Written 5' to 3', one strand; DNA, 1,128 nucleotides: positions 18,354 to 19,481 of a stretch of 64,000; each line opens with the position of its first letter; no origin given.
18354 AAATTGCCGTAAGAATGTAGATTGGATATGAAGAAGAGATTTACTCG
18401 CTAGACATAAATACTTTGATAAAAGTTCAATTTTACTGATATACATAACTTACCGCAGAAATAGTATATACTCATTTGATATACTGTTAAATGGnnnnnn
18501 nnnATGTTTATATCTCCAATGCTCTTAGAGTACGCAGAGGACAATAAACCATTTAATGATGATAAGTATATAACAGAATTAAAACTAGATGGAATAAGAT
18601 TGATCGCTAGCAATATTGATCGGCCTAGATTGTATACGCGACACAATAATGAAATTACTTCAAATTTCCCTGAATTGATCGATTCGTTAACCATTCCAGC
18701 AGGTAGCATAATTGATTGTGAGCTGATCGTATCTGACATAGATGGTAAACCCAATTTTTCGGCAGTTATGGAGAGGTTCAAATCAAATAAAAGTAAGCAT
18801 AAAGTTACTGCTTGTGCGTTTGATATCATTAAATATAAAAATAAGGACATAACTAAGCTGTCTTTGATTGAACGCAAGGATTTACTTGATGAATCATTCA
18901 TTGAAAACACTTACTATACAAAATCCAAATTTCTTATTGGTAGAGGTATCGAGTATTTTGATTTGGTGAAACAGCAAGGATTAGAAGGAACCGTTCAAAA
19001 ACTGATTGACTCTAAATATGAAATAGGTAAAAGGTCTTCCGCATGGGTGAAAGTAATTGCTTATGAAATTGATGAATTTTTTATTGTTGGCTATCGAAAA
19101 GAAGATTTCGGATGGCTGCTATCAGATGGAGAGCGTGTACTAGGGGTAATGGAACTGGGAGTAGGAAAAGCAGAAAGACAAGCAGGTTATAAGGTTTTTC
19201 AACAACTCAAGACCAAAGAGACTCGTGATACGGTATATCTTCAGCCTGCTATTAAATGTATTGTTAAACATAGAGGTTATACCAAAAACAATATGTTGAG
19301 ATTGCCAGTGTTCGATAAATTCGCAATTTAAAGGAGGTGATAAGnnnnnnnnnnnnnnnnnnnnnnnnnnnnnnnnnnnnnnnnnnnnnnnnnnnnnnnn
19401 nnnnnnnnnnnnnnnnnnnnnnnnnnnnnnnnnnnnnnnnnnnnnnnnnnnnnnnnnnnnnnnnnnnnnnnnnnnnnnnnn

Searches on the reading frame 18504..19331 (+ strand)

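Call 74: search_protein_families(library=pfam, proteins=[window:18504-19331:+], max_evalue=0.01)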
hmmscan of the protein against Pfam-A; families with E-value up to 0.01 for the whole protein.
window:18504-19331:+ (275 aa): 2 families
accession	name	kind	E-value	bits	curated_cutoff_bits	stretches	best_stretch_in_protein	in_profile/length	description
PF01068.26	DNA_ligase_A_M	-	1.6e-24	87.2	26.2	1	9-184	5-203/204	ATP dependent DNA ligase domain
PF01331.24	mRNA_cap_enzyme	-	0.0077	16.5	29.6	0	15-142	11-131/194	mRNA capping enzyme, catalytic domain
